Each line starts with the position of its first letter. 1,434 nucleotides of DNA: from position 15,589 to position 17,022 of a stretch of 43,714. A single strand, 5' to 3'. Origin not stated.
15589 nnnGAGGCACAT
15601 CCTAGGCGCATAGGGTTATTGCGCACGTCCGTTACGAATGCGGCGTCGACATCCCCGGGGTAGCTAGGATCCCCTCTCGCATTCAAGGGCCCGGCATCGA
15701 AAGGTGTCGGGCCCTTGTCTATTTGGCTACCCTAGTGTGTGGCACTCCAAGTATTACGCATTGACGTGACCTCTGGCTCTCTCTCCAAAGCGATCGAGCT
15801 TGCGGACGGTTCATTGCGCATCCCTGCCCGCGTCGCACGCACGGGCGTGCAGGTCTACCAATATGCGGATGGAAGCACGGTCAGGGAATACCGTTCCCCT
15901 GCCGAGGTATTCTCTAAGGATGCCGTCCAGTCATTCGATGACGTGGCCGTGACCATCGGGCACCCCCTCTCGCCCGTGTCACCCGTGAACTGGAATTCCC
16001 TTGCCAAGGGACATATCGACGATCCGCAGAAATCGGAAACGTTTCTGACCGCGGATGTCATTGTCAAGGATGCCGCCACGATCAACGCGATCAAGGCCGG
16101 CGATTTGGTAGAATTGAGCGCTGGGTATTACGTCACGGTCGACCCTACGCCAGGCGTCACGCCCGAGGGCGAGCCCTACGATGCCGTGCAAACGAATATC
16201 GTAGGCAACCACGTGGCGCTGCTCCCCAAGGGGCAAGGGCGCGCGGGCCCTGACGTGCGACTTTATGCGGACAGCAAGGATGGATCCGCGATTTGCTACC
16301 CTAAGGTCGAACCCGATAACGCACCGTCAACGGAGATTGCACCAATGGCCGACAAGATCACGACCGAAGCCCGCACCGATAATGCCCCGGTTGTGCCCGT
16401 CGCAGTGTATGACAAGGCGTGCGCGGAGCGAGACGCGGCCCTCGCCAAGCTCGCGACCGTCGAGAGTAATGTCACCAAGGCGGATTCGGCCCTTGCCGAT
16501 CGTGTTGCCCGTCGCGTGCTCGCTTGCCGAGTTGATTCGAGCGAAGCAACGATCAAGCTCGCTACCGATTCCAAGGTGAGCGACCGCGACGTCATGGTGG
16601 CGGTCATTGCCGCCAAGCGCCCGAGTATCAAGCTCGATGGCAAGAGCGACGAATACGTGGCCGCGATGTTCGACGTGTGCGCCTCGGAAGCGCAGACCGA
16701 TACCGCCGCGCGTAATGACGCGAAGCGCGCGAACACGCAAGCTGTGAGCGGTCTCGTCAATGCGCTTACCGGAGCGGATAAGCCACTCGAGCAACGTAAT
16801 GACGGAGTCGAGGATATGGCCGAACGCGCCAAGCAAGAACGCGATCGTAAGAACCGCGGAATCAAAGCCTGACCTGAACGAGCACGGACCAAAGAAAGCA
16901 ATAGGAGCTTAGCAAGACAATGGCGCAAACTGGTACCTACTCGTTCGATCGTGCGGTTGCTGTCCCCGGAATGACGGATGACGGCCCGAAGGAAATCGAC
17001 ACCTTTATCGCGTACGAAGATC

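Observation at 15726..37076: Nine exact, same-strand copies of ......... mark structural operon starts: a candidate phage-specific late promoter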

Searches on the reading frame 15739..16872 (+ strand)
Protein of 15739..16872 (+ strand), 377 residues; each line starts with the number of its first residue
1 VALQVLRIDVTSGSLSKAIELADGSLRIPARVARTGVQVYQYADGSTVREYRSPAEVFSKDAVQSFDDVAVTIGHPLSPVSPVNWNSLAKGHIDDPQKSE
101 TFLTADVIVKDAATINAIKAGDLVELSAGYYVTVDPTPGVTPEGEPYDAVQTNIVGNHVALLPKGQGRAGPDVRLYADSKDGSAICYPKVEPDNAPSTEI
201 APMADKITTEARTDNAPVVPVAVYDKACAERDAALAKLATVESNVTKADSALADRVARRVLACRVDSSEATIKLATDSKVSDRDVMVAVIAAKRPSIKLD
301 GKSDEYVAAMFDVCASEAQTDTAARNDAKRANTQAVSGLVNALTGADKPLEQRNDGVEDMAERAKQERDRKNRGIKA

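Call 7: search_protein_families(library=phrogs, proteins=[window:15739-16872:+], max_evalue=0.001)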
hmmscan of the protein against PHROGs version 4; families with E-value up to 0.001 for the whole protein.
window:15739-16872:+ (377 aa): 7 families
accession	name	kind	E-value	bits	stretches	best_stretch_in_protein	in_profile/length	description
phrog_530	-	head and packaging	1.2e-75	256.1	1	5-367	20-378/390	head maturation protease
phrog_12864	-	head and packaging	1e-29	104.9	1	19-210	41-238/468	head maturation protease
phrog_1961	-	unknown function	2.3e-26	93.9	1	20-174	15-171/417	-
phrog_2229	-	head and packaging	5.3e-24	86.3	1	51-317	61-298/428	head maturation protease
phrog_16985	-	unknown function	4.4e-20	73.2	1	32-182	28-178/436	-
phrog_3778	-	head and packaging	1.9e-13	51.2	1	116-362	270-462/593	head maturation protease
phrog_30637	-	unknown function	4.6e-11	42.3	1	92-174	823-902/1119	-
